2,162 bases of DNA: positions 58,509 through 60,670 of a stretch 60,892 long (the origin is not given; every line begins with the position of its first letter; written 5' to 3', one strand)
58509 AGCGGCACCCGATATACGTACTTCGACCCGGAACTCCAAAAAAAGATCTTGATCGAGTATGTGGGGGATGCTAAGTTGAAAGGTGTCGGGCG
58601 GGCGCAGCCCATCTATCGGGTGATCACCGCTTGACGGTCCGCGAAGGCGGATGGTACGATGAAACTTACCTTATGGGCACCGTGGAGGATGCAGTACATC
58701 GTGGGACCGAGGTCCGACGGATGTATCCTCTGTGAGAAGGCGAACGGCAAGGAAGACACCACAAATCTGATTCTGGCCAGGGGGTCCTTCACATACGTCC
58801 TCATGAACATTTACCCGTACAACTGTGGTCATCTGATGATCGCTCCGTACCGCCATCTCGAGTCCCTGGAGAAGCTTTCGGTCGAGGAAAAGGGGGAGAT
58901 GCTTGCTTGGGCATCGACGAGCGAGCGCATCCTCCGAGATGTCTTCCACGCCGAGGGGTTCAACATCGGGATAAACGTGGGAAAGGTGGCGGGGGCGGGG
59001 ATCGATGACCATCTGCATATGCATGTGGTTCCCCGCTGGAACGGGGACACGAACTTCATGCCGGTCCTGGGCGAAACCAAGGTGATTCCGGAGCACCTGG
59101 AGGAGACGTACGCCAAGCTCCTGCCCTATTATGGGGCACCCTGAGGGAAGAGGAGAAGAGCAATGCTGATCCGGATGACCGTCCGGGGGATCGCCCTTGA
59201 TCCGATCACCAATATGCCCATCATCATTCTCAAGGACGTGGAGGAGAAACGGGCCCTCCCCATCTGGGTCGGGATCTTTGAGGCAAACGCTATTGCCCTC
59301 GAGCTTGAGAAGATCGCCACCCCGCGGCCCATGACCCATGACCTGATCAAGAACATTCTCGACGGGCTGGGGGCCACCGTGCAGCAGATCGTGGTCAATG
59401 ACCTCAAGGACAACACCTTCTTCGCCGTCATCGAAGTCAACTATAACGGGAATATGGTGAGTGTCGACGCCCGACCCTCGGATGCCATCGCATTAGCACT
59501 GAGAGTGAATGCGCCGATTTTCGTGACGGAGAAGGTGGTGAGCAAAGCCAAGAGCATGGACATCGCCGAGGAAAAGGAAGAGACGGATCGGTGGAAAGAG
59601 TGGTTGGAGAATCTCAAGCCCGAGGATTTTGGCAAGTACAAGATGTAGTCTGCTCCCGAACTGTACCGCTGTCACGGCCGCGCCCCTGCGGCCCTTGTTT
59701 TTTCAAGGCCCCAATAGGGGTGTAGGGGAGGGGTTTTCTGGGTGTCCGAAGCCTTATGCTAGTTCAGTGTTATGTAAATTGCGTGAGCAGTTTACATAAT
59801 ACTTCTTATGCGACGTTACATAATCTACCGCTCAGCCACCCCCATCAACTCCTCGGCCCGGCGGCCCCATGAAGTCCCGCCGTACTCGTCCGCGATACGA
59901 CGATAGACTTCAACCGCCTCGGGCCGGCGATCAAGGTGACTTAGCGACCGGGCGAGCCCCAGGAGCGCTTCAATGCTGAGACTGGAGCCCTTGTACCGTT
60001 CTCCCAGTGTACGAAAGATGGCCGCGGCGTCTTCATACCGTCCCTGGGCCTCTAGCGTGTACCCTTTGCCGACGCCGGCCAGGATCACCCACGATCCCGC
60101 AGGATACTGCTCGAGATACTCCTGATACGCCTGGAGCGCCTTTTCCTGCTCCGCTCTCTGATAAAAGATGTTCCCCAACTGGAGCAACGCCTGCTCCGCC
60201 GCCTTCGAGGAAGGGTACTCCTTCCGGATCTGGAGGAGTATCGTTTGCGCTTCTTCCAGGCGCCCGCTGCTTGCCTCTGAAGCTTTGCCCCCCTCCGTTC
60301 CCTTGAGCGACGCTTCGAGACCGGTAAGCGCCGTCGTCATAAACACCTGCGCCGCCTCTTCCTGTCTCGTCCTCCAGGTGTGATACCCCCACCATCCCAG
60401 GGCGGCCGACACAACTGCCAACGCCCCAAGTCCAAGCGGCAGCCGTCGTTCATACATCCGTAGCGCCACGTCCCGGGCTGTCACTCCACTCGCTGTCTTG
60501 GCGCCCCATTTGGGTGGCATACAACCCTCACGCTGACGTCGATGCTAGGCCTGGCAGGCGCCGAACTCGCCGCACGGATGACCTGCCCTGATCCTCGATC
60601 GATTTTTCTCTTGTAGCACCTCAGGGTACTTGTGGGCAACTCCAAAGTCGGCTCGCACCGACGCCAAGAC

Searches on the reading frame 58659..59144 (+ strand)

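Call 27: search_protein_families(library=pfam, proteins=[window:58659-59144:+], max_evalue=0.00001)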
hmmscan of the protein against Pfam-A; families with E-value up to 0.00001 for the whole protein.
window:58659-59144:+ (161 aa): 2 families
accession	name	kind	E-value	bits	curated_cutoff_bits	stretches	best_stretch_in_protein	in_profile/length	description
PF01230.28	HIT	-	3.1e-13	50.6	21.5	1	45-126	15-95/98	HIT domain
PF04677.20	CwfJ_C_1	-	4.4e-06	27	21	1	19-87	11-77/122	Protein similar to CwfJ C-terminus 1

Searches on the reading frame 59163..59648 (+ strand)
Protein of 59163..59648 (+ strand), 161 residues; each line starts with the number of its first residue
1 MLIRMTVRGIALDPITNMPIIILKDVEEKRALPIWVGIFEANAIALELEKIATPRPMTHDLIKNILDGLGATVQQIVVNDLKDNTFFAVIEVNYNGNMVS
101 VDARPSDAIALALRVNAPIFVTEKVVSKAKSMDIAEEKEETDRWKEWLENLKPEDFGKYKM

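Call 27: search_protein_families(library=pfam, proteins=[window:59163-59648:+], max_evalue=0.00001)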
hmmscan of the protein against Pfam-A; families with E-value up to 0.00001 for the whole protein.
window:59163-59648:+ (161 aa): 1 family
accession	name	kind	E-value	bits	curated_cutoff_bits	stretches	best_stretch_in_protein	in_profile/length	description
PF02577.19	BFN_dom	-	1.2e-42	144.7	27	1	21-130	1-108/112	Bifunctional nuclease domain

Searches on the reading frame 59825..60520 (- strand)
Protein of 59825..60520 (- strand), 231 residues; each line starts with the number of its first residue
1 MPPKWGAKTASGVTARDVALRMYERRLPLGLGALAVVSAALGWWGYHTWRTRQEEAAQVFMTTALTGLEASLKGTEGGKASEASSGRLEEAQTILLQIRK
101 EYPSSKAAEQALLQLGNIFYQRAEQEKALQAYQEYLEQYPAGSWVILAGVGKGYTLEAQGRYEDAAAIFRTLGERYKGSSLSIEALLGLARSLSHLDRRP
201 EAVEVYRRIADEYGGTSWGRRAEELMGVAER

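Call 85: search_protein_families(library=pfam, proteins=[window:59825-60520:-], max_evalue=0.01)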
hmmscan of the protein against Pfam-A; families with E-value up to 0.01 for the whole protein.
window:59825-60520:- (231 aa): 13 families
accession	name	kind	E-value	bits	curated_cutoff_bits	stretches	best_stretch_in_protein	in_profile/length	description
PF13174.12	TPR_6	-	1.7e-18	66.4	26.3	2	110-140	1-31/33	Tetratricopeptide repeat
PF13428.12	TPR_14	-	9.8e-12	44.8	23.5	0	110-144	2-36/44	Tetratricopeptide repeat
PF13432.12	TPR_16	-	5e-11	43.3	32.7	2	152-213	3-61/65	Tetratricopeptide repeat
PF14559.12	TPR_19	-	4.2e-09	37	25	1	158-213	3-55/68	Tetratricopeptide repeat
PF07719.23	TPR_2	-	9.9e-08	32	27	0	111-140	3-32/34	Tetratricopeptide repeat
PF00515.34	TPR_1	-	4.9e-07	29.7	27.8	0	110-140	2-32/34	Tetratricopeptide repeat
PF13525.12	YfiO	-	1.9e-06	28.3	25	1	82-141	15-74/203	Outer membrane lipoprotein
PF13424.12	TPR_12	-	2.4e-06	28.1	30.1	2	84-140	15-76/77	Tetratricopeptide repeat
PF13176.12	TPR_7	-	5.9e-06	26.4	27.9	0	185-208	1-24/36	Tetratricopeptide repeat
PF13181.12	TPR_8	-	2.8e-05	24.4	25.7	0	110-140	2-32/34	Tetratricopeptide repeat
PF09976.15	TPR_21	-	8.9e-05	22.7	25.5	1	31-166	13-133/193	Tetratricopeptide repeat-like domain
PF07721.20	TPR_4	-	0.001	19.9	27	0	185-208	3-26/26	Tetratricopeptide repeat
PF10300.15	Iml2-TPR_39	-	0.0079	15.4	22.2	0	121-173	242-291/467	Iml2/Tetratricopeptide repeat protein 39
